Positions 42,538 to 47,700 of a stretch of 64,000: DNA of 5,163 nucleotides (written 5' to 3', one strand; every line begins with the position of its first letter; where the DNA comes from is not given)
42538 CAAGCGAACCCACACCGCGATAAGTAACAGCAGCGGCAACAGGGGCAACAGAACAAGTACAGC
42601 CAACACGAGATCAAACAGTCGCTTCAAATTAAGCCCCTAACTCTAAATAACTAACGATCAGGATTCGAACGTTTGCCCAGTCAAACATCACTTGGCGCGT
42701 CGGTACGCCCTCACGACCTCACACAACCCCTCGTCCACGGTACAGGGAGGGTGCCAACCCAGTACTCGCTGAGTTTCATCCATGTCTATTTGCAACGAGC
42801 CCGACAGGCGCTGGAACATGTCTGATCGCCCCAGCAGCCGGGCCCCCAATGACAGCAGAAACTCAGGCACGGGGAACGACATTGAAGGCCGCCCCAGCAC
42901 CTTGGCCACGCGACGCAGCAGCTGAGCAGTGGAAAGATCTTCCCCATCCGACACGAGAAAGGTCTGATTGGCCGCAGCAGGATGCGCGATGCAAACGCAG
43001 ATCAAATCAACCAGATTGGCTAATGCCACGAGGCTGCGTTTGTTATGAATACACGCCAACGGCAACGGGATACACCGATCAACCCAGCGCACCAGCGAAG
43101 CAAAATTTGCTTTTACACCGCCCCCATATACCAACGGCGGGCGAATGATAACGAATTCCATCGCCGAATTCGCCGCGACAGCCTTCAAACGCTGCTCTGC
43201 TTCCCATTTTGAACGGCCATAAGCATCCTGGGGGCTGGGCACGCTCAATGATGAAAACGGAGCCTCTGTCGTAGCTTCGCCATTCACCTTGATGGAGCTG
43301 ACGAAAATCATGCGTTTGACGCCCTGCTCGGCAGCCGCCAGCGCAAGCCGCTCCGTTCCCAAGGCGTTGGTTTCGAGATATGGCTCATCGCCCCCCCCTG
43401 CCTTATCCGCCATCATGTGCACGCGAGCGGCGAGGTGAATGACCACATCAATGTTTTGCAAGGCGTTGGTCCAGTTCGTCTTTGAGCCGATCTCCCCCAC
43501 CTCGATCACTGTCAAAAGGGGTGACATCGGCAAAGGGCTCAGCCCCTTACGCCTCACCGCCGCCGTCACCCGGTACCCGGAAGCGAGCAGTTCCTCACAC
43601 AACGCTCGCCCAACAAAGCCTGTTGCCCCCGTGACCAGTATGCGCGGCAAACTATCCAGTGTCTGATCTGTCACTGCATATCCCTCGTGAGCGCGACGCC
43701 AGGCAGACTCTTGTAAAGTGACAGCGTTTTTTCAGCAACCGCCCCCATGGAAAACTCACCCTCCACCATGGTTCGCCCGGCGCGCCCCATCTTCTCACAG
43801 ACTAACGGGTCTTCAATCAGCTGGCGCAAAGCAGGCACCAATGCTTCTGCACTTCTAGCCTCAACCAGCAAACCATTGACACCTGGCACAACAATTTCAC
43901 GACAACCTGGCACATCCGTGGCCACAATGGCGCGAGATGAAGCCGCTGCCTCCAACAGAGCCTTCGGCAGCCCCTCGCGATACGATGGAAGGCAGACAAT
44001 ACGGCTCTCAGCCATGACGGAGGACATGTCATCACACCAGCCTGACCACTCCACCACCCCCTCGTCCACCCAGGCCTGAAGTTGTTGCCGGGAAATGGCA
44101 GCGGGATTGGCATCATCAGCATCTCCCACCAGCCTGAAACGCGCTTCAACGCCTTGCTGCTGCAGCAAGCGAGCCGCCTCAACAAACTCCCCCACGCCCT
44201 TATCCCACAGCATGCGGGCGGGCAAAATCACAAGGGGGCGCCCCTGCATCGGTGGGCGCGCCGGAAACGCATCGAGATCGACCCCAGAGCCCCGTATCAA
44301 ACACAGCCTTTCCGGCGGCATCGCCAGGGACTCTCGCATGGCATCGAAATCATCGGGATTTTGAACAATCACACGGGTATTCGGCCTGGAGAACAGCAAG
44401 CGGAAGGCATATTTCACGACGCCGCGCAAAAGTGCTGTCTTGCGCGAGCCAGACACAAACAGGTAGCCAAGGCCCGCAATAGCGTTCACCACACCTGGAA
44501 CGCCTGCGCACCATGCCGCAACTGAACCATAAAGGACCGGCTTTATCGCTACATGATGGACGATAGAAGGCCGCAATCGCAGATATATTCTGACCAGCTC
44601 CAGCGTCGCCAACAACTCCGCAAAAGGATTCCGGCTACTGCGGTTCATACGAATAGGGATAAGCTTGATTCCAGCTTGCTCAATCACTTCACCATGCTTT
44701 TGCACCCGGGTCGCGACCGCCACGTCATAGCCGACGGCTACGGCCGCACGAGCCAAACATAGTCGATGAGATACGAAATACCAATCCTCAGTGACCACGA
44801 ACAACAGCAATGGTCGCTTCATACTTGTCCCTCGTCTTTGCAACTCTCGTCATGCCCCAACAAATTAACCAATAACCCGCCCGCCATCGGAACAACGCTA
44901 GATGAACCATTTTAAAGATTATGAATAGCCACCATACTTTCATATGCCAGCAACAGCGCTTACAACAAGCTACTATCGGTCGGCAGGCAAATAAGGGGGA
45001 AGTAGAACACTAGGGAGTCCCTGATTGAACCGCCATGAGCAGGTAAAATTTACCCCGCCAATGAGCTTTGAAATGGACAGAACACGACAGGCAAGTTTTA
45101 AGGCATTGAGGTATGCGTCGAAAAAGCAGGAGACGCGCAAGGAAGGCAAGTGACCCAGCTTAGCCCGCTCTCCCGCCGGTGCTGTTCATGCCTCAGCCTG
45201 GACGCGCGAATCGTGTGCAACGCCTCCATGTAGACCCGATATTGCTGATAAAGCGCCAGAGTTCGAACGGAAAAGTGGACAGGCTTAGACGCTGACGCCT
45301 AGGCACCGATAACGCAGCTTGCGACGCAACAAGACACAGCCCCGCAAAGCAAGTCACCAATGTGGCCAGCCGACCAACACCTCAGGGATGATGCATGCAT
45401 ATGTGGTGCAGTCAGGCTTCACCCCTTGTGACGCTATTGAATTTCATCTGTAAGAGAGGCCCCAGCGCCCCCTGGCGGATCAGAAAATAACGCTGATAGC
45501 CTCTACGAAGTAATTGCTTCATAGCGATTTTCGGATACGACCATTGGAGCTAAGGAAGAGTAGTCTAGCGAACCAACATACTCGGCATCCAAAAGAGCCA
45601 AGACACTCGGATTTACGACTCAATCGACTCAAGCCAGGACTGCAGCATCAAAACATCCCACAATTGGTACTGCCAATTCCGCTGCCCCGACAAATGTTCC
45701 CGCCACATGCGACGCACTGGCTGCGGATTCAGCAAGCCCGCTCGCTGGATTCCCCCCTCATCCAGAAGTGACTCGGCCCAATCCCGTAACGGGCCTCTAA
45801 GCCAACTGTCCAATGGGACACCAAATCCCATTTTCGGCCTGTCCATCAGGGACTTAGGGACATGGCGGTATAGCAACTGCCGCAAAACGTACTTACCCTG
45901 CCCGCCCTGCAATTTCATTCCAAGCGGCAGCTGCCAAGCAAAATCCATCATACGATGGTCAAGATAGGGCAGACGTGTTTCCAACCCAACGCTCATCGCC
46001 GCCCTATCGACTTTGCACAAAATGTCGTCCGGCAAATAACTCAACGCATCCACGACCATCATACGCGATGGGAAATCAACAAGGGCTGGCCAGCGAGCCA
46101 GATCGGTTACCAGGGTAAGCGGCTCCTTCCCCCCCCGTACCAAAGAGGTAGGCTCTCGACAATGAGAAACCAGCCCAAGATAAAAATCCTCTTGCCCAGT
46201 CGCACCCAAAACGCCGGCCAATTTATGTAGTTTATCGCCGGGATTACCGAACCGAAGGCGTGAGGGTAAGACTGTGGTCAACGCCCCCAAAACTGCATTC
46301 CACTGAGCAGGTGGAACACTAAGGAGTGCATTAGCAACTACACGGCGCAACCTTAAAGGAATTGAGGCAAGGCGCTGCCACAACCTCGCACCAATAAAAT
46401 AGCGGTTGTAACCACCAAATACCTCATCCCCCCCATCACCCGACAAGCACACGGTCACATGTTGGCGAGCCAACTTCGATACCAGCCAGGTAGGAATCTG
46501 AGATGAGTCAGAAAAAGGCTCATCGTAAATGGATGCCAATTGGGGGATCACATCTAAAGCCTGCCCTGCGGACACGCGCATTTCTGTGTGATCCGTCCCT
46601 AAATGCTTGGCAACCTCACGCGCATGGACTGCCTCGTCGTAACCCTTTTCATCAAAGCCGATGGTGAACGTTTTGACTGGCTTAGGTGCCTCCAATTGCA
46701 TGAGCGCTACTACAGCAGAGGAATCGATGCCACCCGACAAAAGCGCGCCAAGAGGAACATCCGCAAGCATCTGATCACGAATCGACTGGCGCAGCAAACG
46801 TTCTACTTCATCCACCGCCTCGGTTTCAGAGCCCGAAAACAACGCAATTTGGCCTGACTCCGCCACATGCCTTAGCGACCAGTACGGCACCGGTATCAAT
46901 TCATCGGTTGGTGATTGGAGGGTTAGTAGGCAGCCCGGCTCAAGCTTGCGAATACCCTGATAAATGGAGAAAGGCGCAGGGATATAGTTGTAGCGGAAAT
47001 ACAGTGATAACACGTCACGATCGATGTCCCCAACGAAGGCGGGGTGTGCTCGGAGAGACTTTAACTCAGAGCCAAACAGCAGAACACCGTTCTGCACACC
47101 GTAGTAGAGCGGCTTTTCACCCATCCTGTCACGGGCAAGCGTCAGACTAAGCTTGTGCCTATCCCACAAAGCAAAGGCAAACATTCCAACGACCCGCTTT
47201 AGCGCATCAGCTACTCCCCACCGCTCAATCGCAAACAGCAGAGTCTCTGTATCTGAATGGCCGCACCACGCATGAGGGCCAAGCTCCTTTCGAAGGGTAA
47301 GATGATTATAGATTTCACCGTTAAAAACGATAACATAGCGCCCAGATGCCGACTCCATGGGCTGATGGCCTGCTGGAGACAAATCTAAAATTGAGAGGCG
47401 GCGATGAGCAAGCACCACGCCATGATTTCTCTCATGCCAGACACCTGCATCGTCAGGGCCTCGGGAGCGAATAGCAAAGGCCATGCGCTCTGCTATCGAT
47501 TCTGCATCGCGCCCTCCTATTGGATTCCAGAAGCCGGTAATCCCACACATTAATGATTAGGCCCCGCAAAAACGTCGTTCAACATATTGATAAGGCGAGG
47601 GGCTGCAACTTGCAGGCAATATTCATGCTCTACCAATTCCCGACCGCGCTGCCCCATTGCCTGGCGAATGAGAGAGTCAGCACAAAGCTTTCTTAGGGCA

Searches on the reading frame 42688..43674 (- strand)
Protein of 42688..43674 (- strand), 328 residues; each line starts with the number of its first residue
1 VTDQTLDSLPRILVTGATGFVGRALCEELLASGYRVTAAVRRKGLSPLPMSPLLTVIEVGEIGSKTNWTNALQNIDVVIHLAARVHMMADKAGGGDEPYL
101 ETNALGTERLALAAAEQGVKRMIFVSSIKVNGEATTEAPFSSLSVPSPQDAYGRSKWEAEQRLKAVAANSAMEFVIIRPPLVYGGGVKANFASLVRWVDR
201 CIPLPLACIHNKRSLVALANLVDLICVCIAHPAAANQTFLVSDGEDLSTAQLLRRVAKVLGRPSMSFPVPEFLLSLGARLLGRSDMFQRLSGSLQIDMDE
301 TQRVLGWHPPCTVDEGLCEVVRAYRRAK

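Call 19: search_protein_families(library=ncbifam, proteins=[window:42688-43674:-], max_evalue=0.00001)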
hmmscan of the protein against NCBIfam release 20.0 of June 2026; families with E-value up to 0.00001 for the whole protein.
window:42688-43674:- (328 aa): 23 families
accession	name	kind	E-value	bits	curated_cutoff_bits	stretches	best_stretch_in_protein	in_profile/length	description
TIGR01746.1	Thioester-redct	subfamily_domain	1.9e-24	86.6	213.35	1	65-276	79-296/371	thioester reductase domain-containing protein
TIGR03466.1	HpnA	hypoth_equivalog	4.4e-24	85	367.65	1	12-274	3-260/327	hopanoid-associated sugar epimerase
NF042422.1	oxyalk_red_OleD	equivalog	2.3e-22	79.8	580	1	11-319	2-323/329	2-alkyl-3-oxoalkanoate reductase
NF042423.1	oxyalk_red_Shew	equivalog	4.2e-21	75.4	580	1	9-271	8-268/331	2-alkyl-3-oxoalkanoate reductase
TIGR04180.1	EDH_00030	hypoth_equivalog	4.7e-18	65.3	475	1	12-261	1-257/297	NAD-dependent 4,6-dehydratase LegB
TIGR01214.1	rmlD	equivalog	2.9e-16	59.4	224.05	1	11-195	1-163/285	dTDP-4-dehydrorhamnose reductase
TIGR01179.1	galE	equivalog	9.9e-16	57.5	262.3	1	11-186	1-180/332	UDP-glucose 4-epimerase GalE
TIGR01181.1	dTDP_gluc_dehyt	equivalog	2.3e-15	56.5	365.1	1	11-326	1-313/321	dTDP-glucose 4,6-dehydratase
NF050030.1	thlkprotThyD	equivalog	2.4e-15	56.5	400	1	11-276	2-265/305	thylakoid membrane protein ThyD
TIGR01777.1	yfcH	hypoth_equivalog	3.9e-13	49.6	207.35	1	12-276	1-256/292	TIGR01777 family oxidoreductase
NF005539.0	PRK07201.1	equivalog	1e-12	47.6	549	1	12-265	3-274/657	SDR family oxidoreductase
NF058621.1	DiazavRedAvaA7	equivalog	1.9e-12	47.4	400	1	11-310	2-293/304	3-diazoavenalumate denitrifying reductase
NF052578.1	StrlDmthSdmBMthl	equivalog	6.3e-12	45.9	600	1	13-181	4-168/328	sterol demethylase protein SdmB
NF004520.0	PRK05865.1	equivalog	9e-12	43.7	1509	1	11-270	2-208/854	sugar epimerase family protein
NF007956.0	PRK10675.1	subfamily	3.1e-11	43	394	1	11-167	2-164/338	UDP-glucose 4-epimerase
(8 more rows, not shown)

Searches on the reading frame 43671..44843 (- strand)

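Call 19: search_protein_families(library=ncbifam, proteins=[window:43671-44843:-], max_evalue=0.00001)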
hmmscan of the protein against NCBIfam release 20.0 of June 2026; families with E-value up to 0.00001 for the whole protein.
window:43671-44843:- (390 aa): 18 families
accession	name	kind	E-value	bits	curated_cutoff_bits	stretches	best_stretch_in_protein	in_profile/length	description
TIGR03088.1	stp2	hypoth_equivalog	8.5e-30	104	409.05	1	71-379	61-372/374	TIGR03088 family PEP-CTERM/XrtA system glycosyltransferase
NF041876.1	EPS_EpsE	equivalog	5.5e-26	91.7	400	1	169-371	176-387/389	exopolysaccharide biosynthesis GT4 family glycosyltransferase EpsE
NF038229.1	Glyco4_Geo_Pelo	equivalog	8.9e-24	84.1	400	1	156-380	111-336/338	GPMC system family 4 glycosyltransferase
TIGR02149.1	glgA_Coryne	subfamily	4.8e-18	65.4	302.4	1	201-379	203-389/391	glycogen synthase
NF047684.1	TeichurnBiosyTuaC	equivalog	6.3e-14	51.7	550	1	202-379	219-388/391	teichuronic acid biosynthesis protein TuaC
TIGR04005.1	wcaL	equivalog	3.9e-13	49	537.6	1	170-379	189-405/406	colanic acid biosynthesis glycosyltransferase WcaL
TIGR03999.1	thiol_BshA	equivalog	2.4e-12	46.5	273.7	1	229-379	225-372/375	N-acetyl-alpha-D-glucosaminyl L-malate synthase BshA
TIGR03449.1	mycothiol_MshA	equivalog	4.5e-12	45.6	462.5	1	273-379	297-402/406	D-inositol-3-phosphate glycosyltransferase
NF038295.1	EPS_HpsP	equivalog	3.1e-10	39.6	550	1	201-380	206-387/388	hormogonium polysaccharide biosynthesis glycosyltransferase HpsP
NF050056.1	ProtGlycPglH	equivalog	9.5e-10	38.1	600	1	204-379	181-352/354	GalNAc-alpha-(1->4)-GalNAc-alpha-(1->3)-diNAcBac-PP-undecaprenol alpha-1,4-N-acetyl-D-galactosaminyltransferase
TIGR04063.1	stp3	hypoth_equivalog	1.9e-09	36.9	442.05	1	293-378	308-393/397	TIGR04063 family PEP-CTERM/XrtA system glycosyltransferase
NF007396.0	PRK09922.1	equivalog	5.7e-09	35.3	385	1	227-346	207-327/361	lipopolysaccharide 1,6-galactosyltransferase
TIGR04047.1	MSMEG_0565_glyc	hypoth_equivalog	6.9e-09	35.3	259.85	1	264-378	259-372/373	MSMEG_0565 family glycosyltransferase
TIGR02472.1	sucr_P_syn_N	equivalog_domain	1.1e-08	34.4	576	1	286-375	347-436/439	sucrose-phosphate synthase, putative, glycosyltransferase domain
NF053787.1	GlcN_PG_synth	equivalog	2.8e-07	29.7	480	1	271-380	253-359/361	N-acetylglucosaminyl phosphatidylglycerol synthase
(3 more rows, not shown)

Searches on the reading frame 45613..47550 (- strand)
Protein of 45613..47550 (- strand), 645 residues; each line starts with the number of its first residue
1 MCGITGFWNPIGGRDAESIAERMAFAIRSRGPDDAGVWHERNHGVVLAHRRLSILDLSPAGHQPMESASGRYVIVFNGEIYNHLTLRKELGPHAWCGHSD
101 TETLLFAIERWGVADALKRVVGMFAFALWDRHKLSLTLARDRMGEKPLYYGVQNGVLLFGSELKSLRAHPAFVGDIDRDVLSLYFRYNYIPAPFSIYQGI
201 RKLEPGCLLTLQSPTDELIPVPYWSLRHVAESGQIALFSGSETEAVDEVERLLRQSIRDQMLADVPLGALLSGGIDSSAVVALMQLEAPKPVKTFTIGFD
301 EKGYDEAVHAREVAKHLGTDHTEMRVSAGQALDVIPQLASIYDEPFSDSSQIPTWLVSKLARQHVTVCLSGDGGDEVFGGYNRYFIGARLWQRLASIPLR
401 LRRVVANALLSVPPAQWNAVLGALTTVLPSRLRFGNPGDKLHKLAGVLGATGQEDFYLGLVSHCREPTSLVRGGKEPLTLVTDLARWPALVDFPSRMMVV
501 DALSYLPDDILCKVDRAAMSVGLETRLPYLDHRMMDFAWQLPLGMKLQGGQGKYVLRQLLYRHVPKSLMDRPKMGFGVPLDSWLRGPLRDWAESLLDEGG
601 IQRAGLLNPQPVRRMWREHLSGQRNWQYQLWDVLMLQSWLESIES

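Call 19: search_protein_families(library=ncbifam, proteins=[window:45613-47550:-], max_evalue=0.00001)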
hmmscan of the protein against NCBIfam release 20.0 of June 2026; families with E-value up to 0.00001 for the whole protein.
window:45613-47550:- (645 aa): 6 families
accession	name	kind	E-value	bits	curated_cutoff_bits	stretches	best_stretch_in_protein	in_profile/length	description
TIGR03108.1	eps_aminotran_1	hypoth_equivalog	5.5e-169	563.8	816.9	1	1-641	1-626/628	XrtA/PEP-CTERM system amidotransferase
TIGR01536.1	asn_synth_AEB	equivalog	2.6e-137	459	267.1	1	2-576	1-517/517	asparagine synthase (glutamine-hydrolyzing)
TIGR03104.1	trio_amidotrans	equivalog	8.6e-112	374.3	570.1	2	1-384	1-383/589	N-acetylglutaminylglutamine amidotransferase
NF006949.0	PRK09431.1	equivalog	1.5e-78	264.7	499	3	1-169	1-168/554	asparagine synthase B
NF033535.1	lass_lactam_cya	exception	9.5e-62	209.5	525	2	1-379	1-377/668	lasso peptide isopeptide bond-forming cyclase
NF033561.1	macrolact_Ik_Al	subfamily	4.3e-18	65.2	300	1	104-379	63-332/561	albusnodin/ikarugamycin family macrolactam cyclase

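Call 39: search_protein_families(library=pfam, proteins=[window:45613-47550:-], max_evalue=0.00001)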
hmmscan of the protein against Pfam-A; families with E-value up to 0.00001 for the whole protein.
window:45613-47550:- (645 aa): 3 families
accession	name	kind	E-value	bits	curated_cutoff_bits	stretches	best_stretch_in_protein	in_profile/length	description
PF00733.27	Asn_synthase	-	4.8e-119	398.6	21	1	248-641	1-354/354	Asparagine synthase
PF13522.11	GATase_6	-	1.2e-42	145.5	27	1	32-162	1-130/130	Glutamine amidotransferase domain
PF13537.11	GATase_7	-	3.4e-41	140.5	25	1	49-167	1-122/123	Glutamine amidotransferase domain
